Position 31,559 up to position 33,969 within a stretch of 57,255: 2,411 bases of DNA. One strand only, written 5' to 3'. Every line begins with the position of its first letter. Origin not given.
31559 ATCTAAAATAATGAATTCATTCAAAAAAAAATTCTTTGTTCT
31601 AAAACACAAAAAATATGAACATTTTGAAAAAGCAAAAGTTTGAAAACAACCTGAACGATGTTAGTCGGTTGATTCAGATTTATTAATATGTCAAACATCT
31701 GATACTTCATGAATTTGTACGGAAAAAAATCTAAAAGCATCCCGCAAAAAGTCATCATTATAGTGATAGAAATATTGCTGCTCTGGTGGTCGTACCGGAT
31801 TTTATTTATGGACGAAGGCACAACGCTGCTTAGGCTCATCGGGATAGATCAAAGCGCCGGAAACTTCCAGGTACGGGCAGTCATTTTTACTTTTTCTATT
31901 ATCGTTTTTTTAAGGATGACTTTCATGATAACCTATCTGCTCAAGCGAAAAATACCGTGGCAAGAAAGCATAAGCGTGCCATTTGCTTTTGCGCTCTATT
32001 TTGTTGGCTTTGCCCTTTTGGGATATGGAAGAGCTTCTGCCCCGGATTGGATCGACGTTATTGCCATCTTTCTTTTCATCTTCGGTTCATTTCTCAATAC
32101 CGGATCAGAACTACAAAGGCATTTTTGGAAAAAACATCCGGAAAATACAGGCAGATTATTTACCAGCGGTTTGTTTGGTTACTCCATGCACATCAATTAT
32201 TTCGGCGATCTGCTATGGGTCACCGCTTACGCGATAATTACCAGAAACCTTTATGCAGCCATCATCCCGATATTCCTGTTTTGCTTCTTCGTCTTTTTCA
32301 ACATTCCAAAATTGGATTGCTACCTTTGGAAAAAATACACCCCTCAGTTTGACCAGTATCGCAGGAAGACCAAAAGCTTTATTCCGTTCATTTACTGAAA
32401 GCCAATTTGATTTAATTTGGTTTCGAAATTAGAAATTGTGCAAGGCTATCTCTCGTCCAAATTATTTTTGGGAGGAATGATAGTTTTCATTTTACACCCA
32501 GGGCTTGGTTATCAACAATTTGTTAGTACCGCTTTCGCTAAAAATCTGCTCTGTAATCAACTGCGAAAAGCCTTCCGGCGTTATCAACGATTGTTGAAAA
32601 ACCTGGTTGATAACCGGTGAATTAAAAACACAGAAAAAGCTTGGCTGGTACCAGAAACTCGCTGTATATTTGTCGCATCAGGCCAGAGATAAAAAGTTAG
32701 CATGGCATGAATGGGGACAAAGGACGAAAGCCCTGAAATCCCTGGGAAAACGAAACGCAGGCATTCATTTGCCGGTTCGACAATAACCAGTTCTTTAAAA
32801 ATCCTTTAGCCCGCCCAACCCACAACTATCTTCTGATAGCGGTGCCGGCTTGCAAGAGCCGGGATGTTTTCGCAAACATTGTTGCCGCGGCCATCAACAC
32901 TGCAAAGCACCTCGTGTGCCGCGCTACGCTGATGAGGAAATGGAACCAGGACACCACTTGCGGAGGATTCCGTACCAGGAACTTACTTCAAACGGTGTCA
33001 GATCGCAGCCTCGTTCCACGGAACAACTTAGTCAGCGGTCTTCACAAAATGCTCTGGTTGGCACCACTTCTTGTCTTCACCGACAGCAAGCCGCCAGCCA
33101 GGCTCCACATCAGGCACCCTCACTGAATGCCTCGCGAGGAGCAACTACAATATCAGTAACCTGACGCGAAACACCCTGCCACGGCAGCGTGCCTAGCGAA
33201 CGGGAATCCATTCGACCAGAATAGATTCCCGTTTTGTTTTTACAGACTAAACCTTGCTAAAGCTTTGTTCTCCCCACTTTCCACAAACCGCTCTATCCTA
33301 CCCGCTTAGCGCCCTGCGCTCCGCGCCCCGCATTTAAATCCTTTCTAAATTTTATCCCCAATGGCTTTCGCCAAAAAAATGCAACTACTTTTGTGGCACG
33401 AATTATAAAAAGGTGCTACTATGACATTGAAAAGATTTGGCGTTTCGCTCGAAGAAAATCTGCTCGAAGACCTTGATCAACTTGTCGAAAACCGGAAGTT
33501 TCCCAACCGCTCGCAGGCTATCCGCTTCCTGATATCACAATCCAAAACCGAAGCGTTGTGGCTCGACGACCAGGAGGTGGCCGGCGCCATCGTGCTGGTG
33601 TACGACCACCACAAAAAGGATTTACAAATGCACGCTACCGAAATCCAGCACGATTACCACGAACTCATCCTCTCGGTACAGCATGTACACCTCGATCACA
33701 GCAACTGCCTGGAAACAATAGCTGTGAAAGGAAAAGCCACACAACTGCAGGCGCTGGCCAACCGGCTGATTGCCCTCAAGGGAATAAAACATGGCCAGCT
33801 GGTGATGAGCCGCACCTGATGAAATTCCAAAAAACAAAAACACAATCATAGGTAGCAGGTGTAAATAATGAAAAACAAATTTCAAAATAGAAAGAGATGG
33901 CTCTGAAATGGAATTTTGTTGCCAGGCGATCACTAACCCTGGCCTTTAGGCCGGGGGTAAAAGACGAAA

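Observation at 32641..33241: Promoter-to-terminator unit of ~560 nt with no ORF upstream of nikR: candidate large structured ncRNA or leader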

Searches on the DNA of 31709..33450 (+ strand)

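Call 4: search_rna_families(source=window, start=32350, end=33450, threshold=evalue, max_evalue=10, show_alignments=3)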
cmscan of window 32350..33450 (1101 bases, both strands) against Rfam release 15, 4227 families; matches with E-value up to 10: 3.
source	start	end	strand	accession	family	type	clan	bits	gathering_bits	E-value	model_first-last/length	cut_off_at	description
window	32560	32632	+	RF00736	mir-320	Gene; miRNA;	-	14.9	55.5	3.7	1-76/76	no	mir-320 microRNA precursor family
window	32721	32774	+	RF02699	Avashort_thermometer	Cis-reg; thermoregulator;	-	14.7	88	9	1-59/59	no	Avashort 5' UTR thermometer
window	33256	33357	-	RF01953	SOX2OT_exon3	Gene; lncRNA;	-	8.1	70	7.7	1-276/276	no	SOX2 overlapping transcript exon 3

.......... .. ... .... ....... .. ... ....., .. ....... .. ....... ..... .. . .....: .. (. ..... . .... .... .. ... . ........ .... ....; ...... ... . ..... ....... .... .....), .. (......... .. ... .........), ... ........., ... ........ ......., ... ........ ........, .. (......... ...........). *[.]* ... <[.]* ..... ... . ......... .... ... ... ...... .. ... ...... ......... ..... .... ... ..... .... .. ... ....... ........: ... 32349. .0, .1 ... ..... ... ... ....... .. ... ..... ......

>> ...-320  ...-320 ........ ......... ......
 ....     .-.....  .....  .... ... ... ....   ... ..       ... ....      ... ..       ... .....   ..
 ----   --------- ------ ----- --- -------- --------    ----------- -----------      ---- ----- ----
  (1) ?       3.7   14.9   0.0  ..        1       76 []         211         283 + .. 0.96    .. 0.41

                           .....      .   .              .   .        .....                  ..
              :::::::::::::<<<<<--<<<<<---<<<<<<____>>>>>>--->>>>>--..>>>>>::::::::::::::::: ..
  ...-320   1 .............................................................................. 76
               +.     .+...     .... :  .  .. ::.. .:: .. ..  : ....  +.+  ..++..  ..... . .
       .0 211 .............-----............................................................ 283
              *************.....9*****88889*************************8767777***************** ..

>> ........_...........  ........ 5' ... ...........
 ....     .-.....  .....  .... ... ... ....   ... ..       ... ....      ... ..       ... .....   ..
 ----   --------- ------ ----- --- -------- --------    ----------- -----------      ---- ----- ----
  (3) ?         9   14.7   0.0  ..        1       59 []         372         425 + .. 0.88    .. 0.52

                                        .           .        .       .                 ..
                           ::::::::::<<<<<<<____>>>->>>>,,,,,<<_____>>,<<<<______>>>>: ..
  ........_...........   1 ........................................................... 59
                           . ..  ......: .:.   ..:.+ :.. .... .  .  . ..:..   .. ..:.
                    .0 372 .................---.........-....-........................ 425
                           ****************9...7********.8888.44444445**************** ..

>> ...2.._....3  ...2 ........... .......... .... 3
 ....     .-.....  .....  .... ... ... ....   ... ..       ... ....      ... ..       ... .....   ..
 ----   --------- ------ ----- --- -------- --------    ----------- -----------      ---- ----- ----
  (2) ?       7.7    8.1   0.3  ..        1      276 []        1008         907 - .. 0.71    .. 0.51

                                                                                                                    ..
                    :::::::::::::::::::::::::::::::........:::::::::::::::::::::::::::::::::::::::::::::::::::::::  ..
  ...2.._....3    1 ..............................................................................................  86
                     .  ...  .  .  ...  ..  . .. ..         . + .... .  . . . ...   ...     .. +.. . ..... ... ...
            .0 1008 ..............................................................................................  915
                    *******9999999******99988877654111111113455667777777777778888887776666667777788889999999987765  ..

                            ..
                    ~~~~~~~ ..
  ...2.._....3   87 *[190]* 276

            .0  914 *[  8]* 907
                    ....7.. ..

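Call 31: search_dna_similar(query=window:32500-33250:+, collection=phages, mode=distant, max_evalue=0.01)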
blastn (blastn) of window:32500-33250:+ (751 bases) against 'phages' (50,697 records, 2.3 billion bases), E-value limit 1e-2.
No match.

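Call 32: search_dna_similar(query=window:32500-33250:+, collection=plasmids, mode=distant, max_evalue=0.01)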
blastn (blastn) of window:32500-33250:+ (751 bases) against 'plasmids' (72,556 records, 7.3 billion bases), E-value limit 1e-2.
No match.

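Call 76: search_rna_families(source=L077, start=3972, end=4990, threshold=evalue, max_evalue=10)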
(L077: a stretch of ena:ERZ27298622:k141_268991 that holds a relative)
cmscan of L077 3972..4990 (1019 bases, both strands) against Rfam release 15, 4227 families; matches with E-value up to 10: 2.
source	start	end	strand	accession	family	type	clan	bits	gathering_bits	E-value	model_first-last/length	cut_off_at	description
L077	4683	4776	+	RF02100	tfoR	Gene; sRNA;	-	23.1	70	0.0037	1-101/101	no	Translational regulator of tfoXVC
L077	4575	4621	-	RF01647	ceN61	Gene; snRNA; snoRNA; CD-box;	-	18.2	60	0.6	1-72/72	no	Caenorhabditis snoRNA ceN61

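Call 77: search_rna_families(source=L091, start=4691, end=5711, threshold=evalue, max_evalue=10)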
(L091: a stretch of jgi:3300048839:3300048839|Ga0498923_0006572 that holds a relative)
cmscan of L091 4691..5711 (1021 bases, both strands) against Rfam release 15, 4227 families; matches with E-value up to 10: 4.
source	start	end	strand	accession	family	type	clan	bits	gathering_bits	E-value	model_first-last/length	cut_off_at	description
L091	5282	5348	-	RF00031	SECIS_1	Cis-reg;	-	17.9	35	2.4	1-64/64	no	Selenocysteine insertion sequence 1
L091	5612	5709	-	RF01181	snR77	Gene; snRNA; snoRNA; CD-box;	CL00057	17.9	50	9.1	1-83/83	no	Small nucleolar RNA snR77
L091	5442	5532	+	RF02100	tfoR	Gene; sRNA;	-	16.2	70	0.47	1-101/101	no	Translational regulator of tfoXVC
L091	5330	5376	-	RF01647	ceN61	Gene; snRNA; snoRNA; CD-box;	-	14.9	60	5.4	1-72/72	no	Caenorhabditis snoRNA ceN61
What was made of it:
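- On Any Rfam 15 family (including RNase P, tmRNA, SRP, 6S, riboswitches, OLE/GOLLD/ROOL/HEARO, group I/II introns): The best was tfoR at 23 bits against a gathering score of 70, lying over the terminator (calls 4, 76, 77).
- Closest known: Large structured bacterial ncRNAs of unknown function. Different: It matches none of their covariance models, even at E<=10 (calls 4, 76, 77).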

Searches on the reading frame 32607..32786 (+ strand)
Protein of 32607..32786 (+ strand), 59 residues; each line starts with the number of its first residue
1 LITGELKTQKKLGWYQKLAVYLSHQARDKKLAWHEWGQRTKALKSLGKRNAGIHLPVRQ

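Call 11: search_protein_families(library=pfam, proteins=[window:32607-32786:+], max_evalue=0.01)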
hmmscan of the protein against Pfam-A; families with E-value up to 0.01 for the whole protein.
window:32607-32786:+ (59 aa): 0 families

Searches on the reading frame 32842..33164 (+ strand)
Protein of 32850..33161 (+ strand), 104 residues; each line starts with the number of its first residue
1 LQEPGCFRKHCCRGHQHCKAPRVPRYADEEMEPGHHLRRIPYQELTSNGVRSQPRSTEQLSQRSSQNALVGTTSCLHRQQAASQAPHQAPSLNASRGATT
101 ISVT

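Call 11: search_protein_families(library=pfam, proteins=[window:32842-33126:+, window:32850-33164:+], max_evalue=0.01)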
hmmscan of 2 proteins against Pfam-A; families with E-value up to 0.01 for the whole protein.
window:32842-33126:+ (94 aa): 0 families

window:32850-33164:+ (104 aa): 0 families

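Call 51: search_protein_representatives(protein=window:32850-33161:+)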
Query: 104 residues. Proteins with E-value up to 0.001 (for the whole library): 2; up to 1e-10: 1; up to 1e-30: 0. The best 2 are listed.
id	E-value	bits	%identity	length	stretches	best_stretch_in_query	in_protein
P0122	1.5e-16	76.8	85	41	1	1-41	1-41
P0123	2.0e-06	44.4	32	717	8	57-88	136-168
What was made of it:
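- On Pseudogene: The 104-aa ORF against 1.84 billion representatives found only a spurious orthologous ORF (call 51).
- The 104-aa ORF searched against 1.84 billion representatives finds only the sister species' spurious ORF and one low-complexity protein (call 51).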

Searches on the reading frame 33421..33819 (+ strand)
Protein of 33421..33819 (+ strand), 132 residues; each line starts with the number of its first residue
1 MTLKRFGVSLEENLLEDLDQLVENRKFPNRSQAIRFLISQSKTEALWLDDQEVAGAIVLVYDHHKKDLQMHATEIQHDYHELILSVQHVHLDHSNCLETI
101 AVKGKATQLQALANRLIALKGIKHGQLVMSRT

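Call 10: find_encoding_contigs(protein=window:33421-33819:+, flank=6000, max_places=10)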
Protein window:33421-33819:+ (132 aa): 20 contigs read that carry it; 10 places shown.
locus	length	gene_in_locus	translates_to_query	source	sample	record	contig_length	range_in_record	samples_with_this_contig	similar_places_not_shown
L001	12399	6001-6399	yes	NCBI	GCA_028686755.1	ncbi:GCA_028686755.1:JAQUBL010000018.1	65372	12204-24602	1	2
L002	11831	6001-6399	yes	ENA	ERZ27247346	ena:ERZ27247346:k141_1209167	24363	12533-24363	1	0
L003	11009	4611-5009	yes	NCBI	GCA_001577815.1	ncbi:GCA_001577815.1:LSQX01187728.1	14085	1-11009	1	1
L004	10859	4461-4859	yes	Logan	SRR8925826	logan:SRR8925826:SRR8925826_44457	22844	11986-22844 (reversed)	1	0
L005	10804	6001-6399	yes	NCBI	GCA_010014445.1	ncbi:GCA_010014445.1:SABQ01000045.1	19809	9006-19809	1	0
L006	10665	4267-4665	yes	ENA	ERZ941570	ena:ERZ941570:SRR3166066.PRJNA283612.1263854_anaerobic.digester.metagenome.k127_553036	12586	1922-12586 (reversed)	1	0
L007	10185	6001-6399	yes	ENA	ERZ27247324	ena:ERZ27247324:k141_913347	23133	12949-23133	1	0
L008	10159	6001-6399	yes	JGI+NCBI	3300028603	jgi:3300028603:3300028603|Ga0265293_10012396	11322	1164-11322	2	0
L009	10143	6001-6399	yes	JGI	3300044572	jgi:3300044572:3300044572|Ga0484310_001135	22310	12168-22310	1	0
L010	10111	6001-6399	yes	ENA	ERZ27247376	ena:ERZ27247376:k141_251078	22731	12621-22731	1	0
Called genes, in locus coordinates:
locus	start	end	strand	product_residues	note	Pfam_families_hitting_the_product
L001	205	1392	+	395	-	PF13679:Methyltransf_32, PF13847:Methyltransf_31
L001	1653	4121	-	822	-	PF00690:Cation_ATPase_N, PF00122:E1-E2_ATPase, PF00702:Hydrolase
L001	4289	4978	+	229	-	PF06966:DUF1295, PF02544:Steroid_dh, PF01222:ERG4_ERG24 (weak)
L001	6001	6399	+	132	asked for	PF01402:RHH_1 (weak), PF08753:NikR_C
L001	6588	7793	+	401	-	PF01497:Peripla_BP_2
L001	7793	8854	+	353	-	PF01032:FecCD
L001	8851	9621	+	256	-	PF02463:SMC_N (faint), PF13476:AAA_23 (weak), PF00005:ABC_tran, PF13304:AAA_21 (faint)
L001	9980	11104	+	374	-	PF01980:TrmO_N, PF02663:FmdE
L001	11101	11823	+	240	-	PF13386:DsbD_2 (faint)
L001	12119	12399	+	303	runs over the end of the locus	-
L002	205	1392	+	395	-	PF13679:Methyltransf_32, PF13847:Methyltransf_31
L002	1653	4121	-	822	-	PF00690:Cation_ATPase_N, PF00122:E1-E2_ATPase, PF00702:Hydrolase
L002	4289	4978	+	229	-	PF06966:DUF1295, PF02544:Steroid_dh, PF01222:ERG4_ERG24 (weak)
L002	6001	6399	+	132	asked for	PF01402:RHH_1 (weak), PF08753:NikR_C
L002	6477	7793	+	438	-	PF01497:Peripla_BP_2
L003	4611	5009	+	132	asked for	PF01402:RHH_1 (weak), PF08753:NikR_C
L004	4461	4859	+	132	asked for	PF01402:RHH_1 (weak), PF08753:NikR_C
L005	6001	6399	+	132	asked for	PF01402:RHH_1 (weak), PF08753:NikR_C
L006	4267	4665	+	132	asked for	PF01402:RHH_1 (weak), PF08753:NikR_C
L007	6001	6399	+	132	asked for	PF01402:RHH_1 (weak), PF08753:NikR_C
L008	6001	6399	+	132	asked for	PF01402:RHH_1 (weak), PF08753:NikR_C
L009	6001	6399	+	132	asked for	PF01402:RHH_1 (weak), PF08753:NikR_C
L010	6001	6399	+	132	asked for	PF01402:RHH_1 (weak), PF08753:NikR_C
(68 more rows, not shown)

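Call 11: search_protein_families(library=pfam, proteins=[window:33421-33819:+], max_evalue=0.01)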
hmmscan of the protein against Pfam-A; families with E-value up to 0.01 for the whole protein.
window:33421-33819:+ (132 aa): 2 families
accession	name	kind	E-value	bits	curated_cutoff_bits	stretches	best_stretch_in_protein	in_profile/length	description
PF08753.17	NikR_C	-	3.9e-31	107.5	22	1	54-129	1-76/77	NikR C terminal nickel binding domain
PF01402.27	RHH_1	-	7e-06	26.3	20.5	1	5-40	1-35/39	Ribbon-helix-helix protein, copG family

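Call 16: find_related_loci(query=window:33421-33819:+, collection=genome_contigs, flank=5000)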
Query window:33421-33819:+ (132 aa) in genome_contigs; peptide patterns used: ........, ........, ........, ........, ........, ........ (x = any residue, [..] = any of these).
197 stretches matched a pattern; 66 encode a relative of the query (tblastn E <= 1e-3); 66 distinct loci.
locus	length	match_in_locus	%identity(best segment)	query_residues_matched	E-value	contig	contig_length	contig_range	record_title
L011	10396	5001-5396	96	1-132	6e-84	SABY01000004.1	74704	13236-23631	MAG: Clostridia bacterium isolate INTA.CYC.150 contig-100_197, whole genome shotgun sequence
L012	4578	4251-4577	91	1-109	9e-65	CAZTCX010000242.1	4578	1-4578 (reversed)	MAG TPA_asm: uncultured Lentimicrobiaceae bacterium isolate SRP263991_co6_153 genome assembly, contig: NODE_31901_length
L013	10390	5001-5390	75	1-130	4e-62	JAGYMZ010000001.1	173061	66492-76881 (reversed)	MAG: Bacteroidales bacterium isolate M55B132 1, whole genome shotgun sequence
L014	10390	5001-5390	71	1-130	1e-60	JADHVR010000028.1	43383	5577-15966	MAG: Bacteroidales bacterium isolate BS750m-G6 BS-750m-C750, whole genome shotgun sequence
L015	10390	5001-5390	72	1-130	3e-60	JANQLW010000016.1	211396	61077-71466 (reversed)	MAG: Bacteroidales bacterium isolate PL25a_bin.72 k99_3953886, whole genome shotgun sequence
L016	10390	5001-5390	72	1-130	4e-60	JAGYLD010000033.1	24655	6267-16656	MAG: Bacteroidales bacterium isolate M50B84 33, whole genome shotgun sequence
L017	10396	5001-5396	71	1-132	8e-60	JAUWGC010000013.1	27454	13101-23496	MAG: Bacteroidales bacterium isolate CSMAG_2232 CSMAG_2232_k141_1960777_length_27454_cov_9.0000, whole genome shotgun se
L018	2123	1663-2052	70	1-130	2e-60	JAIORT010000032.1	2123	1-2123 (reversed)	MAG: Bacteroidales bacterium isolate SMBSF25 20074_Bin_6_contigs_1_c_000000006250, whole genome shotgun sequence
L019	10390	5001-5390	70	1-130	7e-59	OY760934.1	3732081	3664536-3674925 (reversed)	MAG: Bacteroidales bacterium isolate b23e12b2-8c01-4977-86ec-2c5e4688310e genome assembly, chromosome: 1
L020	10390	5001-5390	67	1-130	7e-58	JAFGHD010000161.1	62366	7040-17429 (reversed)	MAG: Bacteroidales bacterium isolate Zod_Metabat.1433 k87_9531540, whole genome shotgun sequence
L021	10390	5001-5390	68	1-130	8e-57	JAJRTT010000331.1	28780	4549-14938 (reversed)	MAG: Bacteroidetes bacterium isolate Dive96_bin10.114 k141_2521242, whole genome shotgun sequence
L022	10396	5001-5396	67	1-132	7e-56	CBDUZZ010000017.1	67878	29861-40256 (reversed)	MAG TPA_asm: uncultured bacterium isolate SRR22302365_binner13_Refined_16 genome assembly, contig: ERZ25074835.134, whol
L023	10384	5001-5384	66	3-130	3e-54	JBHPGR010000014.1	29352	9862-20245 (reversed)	Candidatus Omnitrophota bacterium isolate SAG AM-311-N03 NODE_14_length_29352_cov_29.083592, whole genome shotgun sequen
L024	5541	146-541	64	1-132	3e-54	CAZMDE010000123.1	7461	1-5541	MAG TPA_asm: uncultured Bacteroidales bacterium isolate SRP272421_co2_298 genome assembly, contig: NODE_39066_length_746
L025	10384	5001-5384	66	3-130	2e-53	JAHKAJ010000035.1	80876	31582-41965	MAG: Candidatus Omnitrophota bacterium isolate Undefined_mixed_planktonic.mb.33 Undefined_mixed_pl.mb.33_k141_1377934, w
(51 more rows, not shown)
